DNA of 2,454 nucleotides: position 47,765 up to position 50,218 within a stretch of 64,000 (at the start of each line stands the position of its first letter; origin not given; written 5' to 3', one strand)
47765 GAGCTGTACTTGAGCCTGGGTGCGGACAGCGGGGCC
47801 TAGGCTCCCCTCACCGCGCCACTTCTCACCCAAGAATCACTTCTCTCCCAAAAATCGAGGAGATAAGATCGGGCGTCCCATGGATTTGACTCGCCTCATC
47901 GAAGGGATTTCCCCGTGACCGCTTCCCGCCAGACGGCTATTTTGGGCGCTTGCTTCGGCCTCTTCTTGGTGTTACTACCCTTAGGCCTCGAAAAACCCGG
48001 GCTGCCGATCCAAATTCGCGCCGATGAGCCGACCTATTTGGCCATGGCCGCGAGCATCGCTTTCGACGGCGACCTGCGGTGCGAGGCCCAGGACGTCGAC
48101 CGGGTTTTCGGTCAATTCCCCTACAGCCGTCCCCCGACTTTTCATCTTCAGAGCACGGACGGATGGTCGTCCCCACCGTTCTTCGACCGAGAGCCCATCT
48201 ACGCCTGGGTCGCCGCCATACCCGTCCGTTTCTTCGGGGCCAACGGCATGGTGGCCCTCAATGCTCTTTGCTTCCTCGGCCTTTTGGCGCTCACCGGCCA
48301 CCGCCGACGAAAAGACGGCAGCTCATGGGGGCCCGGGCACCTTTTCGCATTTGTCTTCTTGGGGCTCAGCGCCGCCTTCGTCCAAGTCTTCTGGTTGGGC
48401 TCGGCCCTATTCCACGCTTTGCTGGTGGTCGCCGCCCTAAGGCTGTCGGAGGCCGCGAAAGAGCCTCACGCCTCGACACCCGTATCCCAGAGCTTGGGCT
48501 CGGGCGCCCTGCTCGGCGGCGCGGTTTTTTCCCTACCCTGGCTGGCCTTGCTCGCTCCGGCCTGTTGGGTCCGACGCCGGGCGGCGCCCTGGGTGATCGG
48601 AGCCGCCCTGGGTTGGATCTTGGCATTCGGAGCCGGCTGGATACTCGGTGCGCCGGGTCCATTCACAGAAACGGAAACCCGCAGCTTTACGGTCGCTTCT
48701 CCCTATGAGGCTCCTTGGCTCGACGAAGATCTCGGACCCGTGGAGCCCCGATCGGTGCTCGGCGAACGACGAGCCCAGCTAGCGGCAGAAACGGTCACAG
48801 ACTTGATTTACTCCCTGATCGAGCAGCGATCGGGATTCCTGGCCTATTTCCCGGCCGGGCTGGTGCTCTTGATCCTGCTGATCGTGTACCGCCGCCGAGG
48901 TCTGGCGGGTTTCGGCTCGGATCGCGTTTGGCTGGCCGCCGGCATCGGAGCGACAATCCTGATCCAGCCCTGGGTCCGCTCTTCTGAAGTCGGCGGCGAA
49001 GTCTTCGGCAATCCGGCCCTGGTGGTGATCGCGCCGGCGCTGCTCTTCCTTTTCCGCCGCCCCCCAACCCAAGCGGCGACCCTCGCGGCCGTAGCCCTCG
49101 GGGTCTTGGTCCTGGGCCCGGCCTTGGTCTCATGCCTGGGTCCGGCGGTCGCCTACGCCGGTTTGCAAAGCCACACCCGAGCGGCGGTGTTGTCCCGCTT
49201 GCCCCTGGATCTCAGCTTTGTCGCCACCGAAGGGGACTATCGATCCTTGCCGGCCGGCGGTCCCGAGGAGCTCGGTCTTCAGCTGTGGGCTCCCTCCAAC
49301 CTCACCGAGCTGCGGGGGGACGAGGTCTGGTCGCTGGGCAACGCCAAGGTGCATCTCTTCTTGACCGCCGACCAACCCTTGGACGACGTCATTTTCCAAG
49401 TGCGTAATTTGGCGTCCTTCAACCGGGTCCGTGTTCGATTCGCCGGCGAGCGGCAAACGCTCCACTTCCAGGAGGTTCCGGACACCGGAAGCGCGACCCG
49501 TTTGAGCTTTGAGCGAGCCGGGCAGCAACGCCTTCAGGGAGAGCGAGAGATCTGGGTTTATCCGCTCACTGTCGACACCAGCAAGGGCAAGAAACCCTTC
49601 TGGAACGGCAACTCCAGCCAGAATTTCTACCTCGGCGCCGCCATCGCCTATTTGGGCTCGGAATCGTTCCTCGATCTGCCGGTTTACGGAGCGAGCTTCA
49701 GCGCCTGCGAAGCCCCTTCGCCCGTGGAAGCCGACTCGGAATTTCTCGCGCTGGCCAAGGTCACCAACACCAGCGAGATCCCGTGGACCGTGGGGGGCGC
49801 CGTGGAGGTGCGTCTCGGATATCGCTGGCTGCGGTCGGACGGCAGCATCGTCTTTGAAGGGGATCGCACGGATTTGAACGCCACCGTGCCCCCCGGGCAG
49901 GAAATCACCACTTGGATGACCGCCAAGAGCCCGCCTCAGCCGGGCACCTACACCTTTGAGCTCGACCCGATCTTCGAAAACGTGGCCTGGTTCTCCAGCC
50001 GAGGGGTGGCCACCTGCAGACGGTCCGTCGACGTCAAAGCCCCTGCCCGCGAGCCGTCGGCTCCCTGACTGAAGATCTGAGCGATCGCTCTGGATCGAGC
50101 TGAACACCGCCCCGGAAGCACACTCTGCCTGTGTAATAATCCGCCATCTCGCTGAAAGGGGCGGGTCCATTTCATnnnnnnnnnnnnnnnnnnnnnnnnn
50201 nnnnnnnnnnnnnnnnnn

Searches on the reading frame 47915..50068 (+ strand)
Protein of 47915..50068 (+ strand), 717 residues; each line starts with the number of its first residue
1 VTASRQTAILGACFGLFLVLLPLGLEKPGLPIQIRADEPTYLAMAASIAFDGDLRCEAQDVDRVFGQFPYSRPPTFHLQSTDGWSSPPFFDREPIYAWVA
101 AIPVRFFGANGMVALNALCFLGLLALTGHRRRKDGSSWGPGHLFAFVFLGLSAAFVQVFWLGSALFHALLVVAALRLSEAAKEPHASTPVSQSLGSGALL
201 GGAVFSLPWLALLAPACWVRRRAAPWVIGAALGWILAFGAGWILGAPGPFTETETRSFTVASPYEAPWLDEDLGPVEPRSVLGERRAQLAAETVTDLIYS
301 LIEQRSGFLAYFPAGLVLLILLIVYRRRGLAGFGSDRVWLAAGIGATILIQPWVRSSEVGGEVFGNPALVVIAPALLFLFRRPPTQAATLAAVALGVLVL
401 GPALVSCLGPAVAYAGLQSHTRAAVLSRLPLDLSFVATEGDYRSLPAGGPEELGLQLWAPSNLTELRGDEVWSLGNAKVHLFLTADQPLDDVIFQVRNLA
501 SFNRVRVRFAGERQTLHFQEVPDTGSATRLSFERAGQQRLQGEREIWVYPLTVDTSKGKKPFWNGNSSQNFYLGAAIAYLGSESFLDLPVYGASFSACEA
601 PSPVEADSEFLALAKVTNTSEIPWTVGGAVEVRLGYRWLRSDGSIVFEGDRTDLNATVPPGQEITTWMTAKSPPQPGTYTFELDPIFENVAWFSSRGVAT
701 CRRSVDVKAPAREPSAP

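Call 7: search_protein_families(library=pfam, proteins=[window:47915-50068:+], max_evalue=0.001)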
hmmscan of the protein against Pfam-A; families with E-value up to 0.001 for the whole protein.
window:47915-50068:+ (717 aa): 0 families

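Call 10: search_protein_families(library=ncbifam, proteins=[window:47915-50068:+], max_evalue=0.001)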
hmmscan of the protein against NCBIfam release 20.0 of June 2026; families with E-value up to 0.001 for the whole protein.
window:47915-50068:+ (717 aa): 1 family
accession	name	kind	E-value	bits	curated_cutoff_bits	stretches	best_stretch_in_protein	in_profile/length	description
NF047440.1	LA3751_2_3_fam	subfamily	0.00024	20.1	200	0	50-204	44-190/460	LA_3751/LA_3752 family putative glycosyltransferase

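Call 61: search_protein_families(library=pfam, proteins=[window:47915-50068:+], max_evalue=0.1)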
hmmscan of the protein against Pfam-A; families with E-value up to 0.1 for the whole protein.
window:47915-50068:+ (717 aa): 1 family
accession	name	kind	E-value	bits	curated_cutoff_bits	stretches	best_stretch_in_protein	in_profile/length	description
PF16158.11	N_BRCA1_IG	-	0.0063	17.5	28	1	603-680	7-85/108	Ig-like domain from next to BRCA1 gene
